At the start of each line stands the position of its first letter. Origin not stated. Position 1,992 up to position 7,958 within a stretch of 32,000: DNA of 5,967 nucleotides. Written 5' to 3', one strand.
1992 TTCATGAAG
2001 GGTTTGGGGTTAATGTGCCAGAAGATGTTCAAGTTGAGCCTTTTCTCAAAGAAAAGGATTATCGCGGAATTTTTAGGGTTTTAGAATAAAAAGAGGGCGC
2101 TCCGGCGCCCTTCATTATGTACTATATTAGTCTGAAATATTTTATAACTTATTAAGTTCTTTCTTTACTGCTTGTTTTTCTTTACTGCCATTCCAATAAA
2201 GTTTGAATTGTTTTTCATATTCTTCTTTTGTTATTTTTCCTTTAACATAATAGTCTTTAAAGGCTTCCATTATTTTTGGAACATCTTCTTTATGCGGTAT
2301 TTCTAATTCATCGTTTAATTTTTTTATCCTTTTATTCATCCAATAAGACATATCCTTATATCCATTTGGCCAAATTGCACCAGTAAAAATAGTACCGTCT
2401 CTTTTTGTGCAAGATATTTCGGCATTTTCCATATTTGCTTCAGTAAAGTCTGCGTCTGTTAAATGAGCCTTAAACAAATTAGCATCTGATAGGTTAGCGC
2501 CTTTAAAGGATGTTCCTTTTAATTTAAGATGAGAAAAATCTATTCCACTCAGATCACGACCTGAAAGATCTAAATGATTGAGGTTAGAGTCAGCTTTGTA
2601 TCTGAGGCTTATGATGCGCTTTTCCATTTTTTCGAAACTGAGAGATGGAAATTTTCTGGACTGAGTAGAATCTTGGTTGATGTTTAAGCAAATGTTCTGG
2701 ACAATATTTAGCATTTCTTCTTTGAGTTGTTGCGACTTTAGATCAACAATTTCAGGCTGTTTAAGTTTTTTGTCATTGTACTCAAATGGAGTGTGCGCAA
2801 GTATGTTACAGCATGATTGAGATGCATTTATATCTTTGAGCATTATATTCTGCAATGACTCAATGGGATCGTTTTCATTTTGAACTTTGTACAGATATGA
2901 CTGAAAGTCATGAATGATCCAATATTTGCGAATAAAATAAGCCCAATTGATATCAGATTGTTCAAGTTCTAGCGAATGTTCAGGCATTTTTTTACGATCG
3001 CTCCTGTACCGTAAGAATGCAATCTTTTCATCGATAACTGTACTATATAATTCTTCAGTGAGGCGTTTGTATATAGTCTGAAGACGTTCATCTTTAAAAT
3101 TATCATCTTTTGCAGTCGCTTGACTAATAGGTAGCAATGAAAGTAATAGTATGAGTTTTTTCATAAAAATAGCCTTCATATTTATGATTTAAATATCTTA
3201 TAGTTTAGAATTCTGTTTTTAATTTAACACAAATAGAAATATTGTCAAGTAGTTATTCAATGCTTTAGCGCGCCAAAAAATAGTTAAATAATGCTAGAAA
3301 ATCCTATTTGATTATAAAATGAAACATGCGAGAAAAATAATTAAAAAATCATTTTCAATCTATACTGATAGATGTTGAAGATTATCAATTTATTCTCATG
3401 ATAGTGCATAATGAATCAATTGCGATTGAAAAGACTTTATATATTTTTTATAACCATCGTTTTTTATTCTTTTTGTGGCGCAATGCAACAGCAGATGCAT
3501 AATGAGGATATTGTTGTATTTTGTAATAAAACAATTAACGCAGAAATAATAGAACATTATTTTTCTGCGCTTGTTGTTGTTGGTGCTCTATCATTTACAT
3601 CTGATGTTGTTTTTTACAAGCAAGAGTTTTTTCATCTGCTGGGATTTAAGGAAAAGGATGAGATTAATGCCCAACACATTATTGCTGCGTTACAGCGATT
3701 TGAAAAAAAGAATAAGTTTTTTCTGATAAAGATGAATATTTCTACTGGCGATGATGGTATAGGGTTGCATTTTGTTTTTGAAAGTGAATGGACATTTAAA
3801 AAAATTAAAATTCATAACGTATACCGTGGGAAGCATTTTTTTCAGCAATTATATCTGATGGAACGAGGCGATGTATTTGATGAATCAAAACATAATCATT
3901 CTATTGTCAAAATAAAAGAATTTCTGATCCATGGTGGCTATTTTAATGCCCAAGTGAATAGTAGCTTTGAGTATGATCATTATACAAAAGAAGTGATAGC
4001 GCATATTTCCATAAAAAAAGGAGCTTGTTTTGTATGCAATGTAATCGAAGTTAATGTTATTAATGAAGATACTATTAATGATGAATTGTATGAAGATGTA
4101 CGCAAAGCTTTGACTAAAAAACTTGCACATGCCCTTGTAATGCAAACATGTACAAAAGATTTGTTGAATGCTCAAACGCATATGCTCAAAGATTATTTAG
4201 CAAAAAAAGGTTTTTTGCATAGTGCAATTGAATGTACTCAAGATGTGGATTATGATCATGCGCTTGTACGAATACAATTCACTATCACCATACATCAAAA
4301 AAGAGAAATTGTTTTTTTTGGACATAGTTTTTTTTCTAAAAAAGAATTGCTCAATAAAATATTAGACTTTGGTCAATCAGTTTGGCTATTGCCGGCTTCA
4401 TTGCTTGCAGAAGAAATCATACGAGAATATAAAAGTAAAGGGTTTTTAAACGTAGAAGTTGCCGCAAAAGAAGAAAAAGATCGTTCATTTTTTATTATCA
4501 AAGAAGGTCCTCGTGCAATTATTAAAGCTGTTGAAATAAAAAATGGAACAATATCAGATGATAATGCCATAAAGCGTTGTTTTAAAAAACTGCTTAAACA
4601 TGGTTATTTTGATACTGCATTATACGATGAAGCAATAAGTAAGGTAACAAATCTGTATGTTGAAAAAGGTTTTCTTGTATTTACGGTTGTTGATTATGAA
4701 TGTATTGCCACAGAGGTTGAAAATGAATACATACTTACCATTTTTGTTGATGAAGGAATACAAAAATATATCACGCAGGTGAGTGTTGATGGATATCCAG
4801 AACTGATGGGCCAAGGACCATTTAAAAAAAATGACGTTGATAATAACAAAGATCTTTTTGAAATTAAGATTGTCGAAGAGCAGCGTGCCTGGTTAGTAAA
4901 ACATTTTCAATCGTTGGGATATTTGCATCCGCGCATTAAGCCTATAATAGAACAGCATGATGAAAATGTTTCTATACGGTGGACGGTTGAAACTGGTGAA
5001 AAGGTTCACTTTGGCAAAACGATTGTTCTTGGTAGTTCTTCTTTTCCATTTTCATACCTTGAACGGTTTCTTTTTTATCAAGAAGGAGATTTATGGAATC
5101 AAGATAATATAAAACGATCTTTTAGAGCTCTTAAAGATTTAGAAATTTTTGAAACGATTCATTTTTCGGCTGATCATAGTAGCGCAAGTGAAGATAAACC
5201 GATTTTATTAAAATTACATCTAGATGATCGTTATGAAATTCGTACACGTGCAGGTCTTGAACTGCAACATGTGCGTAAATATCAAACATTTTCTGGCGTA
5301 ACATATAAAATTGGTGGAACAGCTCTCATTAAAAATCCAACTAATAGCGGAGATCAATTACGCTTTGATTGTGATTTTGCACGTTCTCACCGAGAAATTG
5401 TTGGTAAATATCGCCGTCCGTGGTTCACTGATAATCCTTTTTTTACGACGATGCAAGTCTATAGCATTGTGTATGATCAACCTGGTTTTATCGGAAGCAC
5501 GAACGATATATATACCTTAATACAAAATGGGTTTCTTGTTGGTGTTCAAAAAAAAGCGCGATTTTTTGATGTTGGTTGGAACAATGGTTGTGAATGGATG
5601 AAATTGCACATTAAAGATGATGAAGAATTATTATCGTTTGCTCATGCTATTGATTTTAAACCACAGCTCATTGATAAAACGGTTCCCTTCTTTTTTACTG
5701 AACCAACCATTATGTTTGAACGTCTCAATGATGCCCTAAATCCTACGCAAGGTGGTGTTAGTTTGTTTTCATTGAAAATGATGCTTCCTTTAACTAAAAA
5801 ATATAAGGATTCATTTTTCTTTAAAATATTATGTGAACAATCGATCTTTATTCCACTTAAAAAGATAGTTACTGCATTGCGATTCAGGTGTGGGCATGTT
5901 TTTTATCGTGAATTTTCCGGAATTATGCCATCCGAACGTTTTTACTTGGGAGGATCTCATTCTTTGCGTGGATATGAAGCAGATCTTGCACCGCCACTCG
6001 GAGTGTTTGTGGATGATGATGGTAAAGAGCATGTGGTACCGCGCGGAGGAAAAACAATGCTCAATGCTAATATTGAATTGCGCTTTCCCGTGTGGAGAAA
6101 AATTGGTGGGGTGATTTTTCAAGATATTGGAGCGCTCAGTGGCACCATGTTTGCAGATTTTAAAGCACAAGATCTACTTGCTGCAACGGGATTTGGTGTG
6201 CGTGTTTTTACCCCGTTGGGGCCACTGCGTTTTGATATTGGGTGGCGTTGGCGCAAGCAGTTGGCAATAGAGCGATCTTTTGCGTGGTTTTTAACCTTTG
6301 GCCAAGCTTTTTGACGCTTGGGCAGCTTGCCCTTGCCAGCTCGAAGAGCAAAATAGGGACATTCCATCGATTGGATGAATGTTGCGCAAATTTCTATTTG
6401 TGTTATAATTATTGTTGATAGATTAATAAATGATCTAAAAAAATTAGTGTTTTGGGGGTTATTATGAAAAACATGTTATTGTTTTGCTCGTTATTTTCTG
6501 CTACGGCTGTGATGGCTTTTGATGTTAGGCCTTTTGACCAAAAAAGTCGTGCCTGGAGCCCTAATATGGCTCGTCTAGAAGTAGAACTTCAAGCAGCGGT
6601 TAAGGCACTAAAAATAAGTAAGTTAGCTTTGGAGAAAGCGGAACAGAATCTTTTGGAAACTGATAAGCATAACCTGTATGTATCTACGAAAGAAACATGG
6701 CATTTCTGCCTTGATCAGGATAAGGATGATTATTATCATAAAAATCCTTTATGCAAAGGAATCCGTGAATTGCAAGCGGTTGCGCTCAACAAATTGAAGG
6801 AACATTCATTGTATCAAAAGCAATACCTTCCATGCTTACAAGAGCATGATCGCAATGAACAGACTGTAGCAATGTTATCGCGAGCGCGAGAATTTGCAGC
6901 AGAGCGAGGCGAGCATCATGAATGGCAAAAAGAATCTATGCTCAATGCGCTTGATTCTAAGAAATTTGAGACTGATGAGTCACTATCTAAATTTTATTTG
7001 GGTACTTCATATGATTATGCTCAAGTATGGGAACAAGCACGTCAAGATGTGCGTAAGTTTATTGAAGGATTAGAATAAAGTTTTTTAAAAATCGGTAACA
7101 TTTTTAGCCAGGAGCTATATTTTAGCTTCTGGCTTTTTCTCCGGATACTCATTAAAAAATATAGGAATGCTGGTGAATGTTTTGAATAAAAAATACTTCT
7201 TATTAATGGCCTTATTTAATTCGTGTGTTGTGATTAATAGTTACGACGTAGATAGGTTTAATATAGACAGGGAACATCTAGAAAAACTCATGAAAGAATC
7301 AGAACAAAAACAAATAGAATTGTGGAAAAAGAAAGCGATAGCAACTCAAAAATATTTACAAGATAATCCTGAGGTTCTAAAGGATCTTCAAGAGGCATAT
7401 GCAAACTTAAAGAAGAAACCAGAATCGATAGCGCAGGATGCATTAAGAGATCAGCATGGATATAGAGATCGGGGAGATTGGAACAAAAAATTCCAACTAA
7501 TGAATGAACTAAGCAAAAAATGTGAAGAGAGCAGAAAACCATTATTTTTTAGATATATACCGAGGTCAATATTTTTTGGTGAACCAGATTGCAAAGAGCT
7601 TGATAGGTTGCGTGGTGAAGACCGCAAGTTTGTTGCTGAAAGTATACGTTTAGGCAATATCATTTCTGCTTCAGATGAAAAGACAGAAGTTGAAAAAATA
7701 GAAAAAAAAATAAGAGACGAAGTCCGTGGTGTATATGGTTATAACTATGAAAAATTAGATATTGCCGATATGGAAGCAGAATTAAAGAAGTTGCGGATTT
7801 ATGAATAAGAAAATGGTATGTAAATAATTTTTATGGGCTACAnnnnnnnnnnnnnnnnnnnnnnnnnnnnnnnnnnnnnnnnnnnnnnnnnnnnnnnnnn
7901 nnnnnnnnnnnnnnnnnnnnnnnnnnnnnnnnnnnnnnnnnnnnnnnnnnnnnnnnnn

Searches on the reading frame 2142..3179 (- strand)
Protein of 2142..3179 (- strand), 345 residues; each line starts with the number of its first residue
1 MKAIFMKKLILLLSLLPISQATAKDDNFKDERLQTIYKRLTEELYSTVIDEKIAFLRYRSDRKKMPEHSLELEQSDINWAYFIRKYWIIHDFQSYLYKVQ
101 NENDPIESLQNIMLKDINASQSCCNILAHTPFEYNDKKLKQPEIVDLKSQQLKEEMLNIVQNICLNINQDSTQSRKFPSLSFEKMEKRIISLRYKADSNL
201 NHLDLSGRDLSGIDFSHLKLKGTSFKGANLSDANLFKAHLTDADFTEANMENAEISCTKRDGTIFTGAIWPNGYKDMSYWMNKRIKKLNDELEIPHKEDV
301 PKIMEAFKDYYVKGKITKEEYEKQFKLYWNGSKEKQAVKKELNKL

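Call 8: search_protein_families(library=pfam, proteins=[window:2142-3179:-], max_evalue=0.001)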
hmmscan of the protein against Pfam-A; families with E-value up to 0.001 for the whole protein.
window:2142-3179:- (345 aa): 2 families
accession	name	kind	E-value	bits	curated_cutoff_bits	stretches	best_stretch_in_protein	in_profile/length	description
PF00805.28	Pentapeptide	-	2.6e-12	46.5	20.2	2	198-235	1-38/40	Pentapeptide repeats (8 copies)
PF13599.13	Pentapeptide_4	-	1.8e-06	28.3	38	1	209-256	12-59/78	Pentapeptide repeat region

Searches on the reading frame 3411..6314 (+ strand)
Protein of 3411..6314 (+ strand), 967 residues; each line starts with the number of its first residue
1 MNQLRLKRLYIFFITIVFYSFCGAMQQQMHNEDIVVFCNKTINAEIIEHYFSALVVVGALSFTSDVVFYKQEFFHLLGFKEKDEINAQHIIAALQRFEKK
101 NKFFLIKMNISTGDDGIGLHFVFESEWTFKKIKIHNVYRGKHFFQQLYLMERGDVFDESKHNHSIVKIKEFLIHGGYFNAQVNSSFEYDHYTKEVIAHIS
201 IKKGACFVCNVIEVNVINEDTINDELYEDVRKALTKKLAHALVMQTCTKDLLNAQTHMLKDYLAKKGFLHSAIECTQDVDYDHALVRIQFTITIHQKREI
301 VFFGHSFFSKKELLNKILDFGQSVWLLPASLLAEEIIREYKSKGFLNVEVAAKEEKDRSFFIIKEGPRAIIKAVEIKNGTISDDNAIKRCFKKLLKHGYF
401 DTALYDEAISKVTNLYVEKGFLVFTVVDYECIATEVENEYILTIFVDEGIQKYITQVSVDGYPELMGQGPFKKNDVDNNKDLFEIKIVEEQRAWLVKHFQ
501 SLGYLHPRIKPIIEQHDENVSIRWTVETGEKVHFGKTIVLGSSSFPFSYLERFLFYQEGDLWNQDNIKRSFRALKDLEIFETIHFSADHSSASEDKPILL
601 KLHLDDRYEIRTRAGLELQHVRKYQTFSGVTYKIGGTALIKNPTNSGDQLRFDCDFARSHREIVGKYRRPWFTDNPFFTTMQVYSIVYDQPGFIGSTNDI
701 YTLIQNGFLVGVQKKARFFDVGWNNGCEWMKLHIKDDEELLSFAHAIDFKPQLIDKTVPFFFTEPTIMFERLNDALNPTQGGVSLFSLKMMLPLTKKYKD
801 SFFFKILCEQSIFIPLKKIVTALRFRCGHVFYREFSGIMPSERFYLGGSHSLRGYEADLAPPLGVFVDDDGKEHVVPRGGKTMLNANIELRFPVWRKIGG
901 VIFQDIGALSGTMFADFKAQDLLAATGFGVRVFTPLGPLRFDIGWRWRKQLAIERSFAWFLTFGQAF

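Call 8: search_protein_families(library=pfam, proteins=[window:3411-6314:+], max_evalue=0.001)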
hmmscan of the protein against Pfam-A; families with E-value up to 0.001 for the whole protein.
window:3411-6314:+ (967 aa): 2 families
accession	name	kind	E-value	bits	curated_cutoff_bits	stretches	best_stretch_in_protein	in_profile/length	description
PF01103.29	Omp85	-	7.3e-29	101.7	24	1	647-965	6-323/325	Omp85 superfamily domain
PF07244.20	POTRA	-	7.5e-25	87.9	21.3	2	130-204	4-79/79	Surface antigen variable number repeat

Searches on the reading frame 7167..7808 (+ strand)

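Call 8: search_protein_families(library=pfam, proteins=[window:7167-7808:+], max_evalue=0.001)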
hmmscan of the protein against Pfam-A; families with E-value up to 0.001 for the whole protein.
window:7167-7808:+ (213 aa): 0 families

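Call 92: search_protein_families(library=pfam, proteins=[window:7167-7808:+], max_evalue=1)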
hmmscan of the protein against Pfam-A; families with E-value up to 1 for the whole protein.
window:7167-7808:+ (213 aa): 2 families
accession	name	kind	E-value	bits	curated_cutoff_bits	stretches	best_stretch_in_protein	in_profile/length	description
PF05304.18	DUF728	-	0.026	15.1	29.3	1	19-56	51-89/138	Protein of unknown function (DUF728)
PF00025.27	Arf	-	0.059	13.3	22.3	1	21-52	87-118/174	ADP-ribosylation factor family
